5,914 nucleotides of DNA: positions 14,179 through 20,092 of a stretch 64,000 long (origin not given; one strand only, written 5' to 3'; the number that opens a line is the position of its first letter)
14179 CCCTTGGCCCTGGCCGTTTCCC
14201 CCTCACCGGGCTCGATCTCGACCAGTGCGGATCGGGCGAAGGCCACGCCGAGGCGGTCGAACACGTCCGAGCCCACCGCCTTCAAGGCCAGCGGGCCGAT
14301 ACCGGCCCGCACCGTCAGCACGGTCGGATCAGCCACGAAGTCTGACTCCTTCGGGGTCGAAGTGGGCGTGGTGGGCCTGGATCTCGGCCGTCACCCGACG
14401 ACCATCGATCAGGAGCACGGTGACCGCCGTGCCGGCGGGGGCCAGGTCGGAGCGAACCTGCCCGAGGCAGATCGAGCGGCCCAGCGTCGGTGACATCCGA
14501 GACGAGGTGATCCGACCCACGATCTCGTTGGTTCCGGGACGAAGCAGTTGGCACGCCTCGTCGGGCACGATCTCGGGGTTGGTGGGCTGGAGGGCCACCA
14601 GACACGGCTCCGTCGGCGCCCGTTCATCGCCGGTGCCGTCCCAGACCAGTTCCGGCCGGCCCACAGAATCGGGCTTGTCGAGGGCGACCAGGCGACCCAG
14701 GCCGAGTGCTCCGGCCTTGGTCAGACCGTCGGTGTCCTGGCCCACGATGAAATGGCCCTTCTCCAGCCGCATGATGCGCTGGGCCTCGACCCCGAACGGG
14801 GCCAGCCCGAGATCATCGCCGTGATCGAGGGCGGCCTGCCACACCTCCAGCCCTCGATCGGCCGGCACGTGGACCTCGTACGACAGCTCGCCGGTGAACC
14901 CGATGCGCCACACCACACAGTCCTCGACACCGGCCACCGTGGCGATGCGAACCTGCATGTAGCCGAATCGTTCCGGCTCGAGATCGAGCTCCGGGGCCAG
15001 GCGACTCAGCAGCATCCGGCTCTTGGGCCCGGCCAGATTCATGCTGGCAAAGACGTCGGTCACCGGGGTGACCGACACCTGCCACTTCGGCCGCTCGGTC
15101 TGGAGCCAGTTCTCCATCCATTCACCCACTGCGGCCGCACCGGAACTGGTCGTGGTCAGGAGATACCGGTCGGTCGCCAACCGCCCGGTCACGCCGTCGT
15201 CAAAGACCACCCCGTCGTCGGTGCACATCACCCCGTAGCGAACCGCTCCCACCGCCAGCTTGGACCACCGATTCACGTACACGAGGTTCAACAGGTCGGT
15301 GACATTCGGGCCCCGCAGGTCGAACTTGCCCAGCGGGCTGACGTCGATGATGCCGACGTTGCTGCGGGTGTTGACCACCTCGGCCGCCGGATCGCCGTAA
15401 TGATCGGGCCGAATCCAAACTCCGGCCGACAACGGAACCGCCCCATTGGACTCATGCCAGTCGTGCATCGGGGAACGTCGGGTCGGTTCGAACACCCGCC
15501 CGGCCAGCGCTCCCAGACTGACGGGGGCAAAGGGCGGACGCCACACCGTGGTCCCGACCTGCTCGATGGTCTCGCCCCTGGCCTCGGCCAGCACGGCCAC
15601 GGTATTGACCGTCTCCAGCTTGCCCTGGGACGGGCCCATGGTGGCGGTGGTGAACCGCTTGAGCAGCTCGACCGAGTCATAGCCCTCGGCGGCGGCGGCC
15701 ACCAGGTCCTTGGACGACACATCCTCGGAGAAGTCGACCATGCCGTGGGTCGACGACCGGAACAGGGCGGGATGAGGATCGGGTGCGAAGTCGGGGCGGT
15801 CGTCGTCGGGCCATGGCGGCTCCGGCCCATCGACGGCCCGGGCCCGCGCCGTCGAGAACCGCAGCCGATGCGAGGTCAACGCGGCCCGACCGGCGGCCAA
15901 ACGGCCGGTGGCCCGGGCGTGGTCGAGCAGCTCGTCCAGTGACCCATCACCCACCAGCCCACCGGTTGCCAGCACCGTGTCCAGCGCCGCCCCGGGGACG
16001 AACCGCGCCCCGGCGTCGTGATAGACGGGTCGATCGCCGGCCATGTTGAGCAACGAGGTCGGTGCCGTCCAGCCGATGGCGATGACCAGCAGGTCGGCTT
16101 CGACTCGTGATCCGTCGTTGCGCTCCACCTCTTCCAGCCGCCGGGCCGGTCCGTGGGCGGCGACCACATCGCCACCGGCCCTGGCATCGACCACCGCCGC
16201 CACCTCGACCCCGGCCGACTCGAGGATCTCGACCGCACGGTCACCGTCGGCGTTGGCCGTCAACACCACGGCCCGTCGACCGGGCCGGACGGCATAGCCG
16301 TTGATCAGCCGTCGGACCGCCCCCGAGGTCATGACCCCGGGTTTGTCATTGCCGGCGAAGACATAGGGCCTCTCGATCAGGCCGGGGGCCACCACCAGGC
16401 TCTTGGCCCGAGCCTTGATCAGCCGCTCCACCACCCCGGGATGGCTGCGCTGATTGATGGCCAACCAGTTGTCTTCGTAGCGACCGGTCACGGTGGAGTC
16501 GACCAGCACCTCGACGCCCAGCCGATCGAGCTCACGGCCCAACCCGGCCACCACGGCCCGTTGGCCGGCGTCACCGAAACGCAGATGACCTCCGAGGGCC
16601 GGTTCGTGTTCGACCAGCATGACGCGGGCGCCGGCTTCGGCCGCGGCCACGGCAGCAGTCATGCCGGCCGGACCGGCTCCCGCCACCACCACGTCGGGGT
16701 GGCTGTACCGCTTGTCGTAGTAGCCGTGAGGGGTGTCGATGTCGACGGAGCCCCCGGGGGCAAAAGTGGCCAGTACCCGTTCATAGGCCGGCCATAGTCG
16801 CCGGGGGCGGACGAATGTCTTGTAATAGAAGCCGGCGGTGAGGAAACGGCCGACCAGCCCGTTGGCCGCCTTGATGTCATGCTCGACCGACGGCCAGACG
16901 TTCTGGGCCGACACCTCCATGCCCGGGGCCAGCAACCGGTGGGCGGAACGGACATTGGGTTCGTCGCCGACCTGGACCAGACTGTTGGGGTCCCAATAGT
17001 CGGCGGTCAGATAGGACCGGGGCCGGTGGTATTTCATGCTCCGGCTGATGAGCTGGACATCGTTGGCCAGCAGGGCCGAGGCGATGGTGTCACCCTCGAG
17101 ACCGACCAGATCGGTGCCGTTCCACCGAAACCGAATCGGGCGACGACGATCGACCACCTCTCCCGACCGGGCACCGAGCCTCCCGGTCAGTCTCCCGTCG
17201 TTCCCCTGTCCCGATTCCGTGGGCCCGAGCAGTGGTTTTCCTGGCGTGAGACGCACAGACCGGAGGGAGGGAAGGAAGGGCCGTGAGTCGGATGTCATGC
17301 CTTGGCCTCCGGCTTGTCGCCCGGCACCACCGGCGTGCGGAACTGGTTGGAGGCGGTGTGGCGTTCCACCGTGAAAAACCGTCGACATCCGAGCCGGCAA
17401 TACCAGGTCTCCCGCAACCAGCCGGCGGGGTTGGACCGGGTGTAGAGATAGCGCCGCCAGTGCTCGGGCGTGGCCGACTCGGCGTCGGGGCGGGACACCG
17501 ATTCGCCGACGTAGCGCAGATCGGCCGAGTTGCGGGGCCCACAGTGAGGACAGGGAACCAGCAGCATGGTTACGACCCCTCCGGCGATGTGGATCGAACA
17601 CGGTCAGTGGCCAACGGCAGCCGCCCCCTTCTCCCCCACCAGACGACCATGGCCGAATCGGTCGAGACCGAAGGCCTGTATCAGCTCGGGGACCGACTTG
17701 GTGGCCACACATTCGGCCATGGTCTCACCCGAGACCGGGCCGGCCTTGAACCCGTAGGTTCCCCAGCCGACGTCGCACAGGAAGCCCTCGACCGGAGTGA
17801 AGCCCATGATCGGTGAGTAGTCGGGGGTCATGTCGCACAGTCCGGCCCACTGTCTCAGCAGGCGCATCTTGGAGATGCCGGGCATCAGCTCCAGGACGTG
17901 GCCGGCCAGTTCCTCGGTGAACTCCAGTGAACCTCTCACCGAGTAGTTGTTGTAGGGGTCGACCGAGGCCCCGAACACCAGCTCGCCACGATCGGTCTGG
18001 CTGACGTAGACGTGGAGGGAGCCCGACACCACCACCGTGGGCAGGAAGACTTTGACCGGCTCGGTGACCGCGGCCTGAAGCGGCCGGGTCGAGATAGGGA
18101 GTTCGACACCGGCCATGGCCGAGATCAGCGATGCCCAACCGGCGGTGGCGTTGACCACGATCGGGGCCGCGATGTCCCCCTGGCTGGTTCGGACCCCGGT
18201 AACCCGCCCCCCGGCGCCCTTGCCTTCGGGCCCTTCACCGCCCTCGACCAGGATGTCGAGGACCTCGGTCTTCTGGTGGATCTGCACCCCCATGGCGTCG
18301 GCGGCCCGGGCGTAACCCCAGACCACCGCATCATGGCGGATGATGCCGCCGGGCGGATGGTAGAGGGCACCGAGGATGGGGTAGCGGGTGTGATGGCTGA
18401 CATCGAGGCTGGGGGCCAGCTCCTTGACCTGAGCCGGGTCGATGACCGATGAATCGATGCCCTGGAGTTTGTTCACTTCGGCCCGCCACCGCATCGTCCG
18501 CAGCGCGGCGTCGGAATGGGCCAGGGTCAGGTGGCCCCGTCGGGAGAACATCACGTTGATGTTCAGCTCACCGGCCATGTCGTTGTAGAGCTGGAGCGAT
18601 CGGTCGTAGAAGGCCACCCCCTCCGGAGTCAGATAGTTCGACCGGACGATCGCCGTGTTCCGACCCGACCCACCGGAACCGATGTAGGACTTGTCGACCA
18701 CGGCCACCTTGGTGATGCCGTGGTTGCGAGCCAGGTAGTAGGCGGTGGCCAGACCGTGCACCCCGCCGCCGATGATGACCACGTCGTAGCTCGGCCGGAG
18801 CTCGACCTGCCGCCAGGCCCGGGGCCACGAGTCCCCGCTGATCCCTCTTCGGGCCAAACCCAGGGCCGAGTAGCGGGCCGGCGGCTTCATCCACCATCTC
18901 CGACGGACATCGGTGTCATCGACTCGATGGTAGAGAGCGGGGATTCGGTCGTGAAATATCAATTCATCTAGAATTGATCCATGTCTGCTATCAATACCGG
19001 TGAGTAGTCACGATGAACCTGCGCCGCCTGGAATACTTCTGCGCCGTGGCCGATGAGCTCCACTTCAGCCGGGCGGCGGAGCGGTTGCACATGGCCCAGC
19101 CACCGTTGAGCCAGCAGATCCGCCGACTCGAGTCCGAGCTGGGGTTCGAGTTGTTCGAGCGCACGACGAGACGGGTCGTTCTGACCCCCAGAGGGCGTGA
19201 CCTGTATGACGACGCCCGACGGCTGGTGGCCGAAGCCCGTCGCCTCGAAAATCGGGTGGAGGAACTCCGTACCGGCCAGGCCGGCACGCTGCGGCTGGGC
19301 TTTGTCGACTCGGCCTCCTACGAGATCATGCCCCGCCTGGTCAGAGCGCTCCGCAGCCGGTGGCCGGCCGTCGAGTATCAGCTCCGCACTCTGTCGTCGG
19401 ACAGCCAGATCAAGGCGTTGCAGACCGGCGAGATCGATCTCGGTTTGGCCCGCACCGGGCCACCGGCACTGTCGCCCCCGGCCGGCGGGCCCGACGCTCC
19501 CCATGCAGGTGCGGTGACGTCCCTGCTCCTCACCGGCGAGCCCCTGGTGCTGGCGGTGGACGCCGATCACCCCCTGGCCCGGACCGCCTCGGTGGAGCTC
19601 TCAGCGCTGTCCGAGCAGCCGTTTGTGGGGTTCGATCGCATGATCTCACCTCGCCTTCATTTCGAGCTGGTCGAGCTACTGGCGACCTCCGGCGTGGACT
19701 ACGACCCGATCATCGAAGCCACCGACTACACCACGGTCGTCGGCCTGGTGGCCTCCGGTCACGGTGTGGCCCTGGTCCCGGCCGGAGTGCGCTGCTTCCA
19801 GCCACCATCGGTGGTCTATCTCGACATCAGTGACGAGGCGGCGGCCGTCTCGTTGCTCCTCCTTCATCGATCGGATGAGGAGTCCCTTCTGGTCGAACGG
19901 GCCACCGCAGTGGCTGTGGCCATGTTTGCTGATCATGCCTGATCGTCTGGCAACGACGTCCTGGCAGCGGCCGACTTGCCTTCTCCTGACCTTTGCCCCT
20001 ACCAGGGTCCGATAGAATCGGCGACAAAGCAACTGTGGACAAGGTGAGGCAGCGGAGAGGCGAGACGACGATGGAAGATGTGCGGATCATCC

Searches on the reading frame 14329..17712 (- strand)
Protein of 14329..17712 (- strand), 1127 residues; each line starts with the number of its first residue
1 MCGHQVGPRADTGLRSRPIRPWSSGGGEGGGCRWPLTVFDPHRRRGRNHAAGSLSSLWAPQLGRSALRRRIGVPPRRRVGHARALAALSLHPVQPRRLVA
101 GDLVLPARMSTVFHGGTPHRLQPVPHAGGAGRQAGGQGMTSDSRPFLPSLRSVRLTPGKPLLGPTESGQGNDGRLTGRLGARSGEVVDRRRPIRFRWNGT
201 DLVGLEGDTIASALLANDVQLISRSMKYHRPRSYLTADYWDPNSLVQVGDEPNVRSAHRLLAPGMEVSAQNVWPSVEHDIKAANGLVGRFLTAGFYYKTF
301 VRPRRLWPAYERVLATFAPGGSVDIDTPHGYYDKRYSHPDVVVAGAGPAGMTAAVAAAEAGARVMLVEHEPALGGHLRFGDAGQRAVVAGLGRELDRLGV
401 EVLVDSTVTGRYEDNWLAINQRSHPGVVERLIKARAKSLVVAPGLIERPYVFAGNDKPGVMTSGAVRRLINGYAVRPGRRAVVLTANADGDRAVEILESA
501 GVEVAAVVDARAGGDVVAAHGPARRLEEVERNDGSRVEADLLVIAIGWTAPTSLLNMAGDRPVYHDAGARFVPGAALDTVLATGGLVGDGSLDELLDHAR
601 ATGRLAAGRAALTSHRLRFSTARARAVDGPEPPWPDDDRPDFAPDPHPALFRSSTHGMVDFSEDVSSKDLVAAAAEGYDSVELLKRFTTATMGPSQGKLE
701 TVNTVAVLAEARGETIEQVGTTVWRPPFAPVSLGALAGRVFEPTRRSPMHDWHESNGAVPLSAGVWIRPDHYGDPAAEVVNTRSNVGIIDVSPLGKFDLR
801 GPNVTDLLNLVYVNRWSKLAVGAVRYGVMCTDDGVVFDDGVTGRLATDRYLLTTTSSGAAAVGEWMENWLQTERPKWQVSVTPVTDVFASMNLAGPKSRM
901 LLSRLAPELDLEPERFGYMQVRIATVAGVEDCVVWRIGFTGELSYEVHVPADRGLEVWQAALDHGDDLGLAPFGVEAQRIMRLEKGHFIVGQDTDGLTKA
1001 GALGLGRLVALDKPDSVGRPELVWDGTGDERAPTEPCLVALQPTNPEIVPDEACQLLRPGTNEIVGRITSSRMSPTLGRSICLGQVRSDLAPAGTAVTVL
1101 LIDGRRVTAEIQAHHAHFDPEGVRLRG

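Call 86: search_protein_families(library=pfam, proteins=[window:14329-17712:-], max_evalue=0.00001)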
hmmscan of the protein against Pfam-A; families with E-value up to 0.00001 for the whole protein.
window:14329-17712:- (1127 aa): 10 families
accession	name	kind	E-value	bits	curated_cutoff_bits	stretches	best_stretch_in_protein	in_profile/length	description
PF01571.26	GCV_T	-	2.3e-59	201.1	25.6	1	749-1006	1-253/255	Aminomethyltransferase folate-binding domain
PF17806.6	SO_alpha_A3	-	4.6e-28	97.8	23.1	1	658-739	5-87/87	Sarcosine oxidase A3 domain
PF13510.11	Fer2_4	-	4.3e-21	75.2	22.8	1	191-271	2-81/82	2Fe-2S iron-sulfur cluster binding domain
PF08669.17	GCV_T_C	-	1.5e-11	44.4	25.9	1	1038-1112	3-74/80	Glycine cleavage T-protein C-terminal barrel domain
PF07992.20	Pyr_redox_2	-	2.2e-10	40.9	26.1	1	340-452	2-114/291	Pyridine nucleotide-disulphide oxidoreductase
PF12831.13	FAD_oxidored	-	3.1e-09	37.1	27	1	340-377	1-38/416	FAD dependent oxidoreductase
PF00890.30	FAD_binding_2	-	1.7e-08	34.5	20.4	1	340-388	1-49/414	FAD binding domain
PF03486.20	HI0933_like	-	7.4e-07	29.3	50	1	340-383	2-45/244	HI0933-like protein Rossmann domain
PF01946.23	Thi4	-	4.5e-06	26.5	26.2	1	335-388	14-68/235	Thi4 family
PF13450.12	NAD_binding_8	-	6.5e-06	26.8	21.9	0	343-382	1-40/68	NAD(P)-binding Rossmann-like domain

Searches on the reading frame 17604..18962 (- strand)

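Call 86: search_protein_families(library=pfam, proteins=[window:17604-18962:-], max_evalue=0.00001)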
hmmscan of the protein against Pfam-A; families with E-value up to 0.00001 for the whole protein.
window:17604-18962:- (452 aa): 3 families
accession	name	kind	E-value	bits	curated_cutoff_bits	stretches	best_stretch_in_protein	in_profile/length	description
PF01266.30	DAO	-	1.3e-71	242.4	27.9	1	60-417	1-352/353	FAD dependent oxidoreductase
PF01946.23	Thi4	-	5.4e-06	26.2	26.2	0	59-100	18-58/235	Thi4 family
PF00890.30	FAD_binding_2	-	6.4e-06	26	20.4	0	60-93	1-32/414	FAD binding domain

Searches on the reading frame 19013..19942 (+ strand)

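Call 86: search_protein_families(library=pfam, proteins=[window:19013-19942:+], max_evalue=0.00001)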
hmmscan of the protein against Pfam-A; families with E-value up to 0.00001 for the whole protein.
window:19013-19942:+ (309 aa): 2 families
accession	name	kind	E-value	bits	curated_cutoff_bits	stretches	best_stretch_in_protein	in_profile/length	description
PF03466.25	LysR_substrate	-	4.5e-35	121.4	28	1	88-296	3-199/209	LysR substrate binding domain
PF00126.33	HTH_1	-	2.4e-26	91.9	26.6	1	3-62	1-60/60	Bacterial regulatory helix-turn-helix protein, lysR family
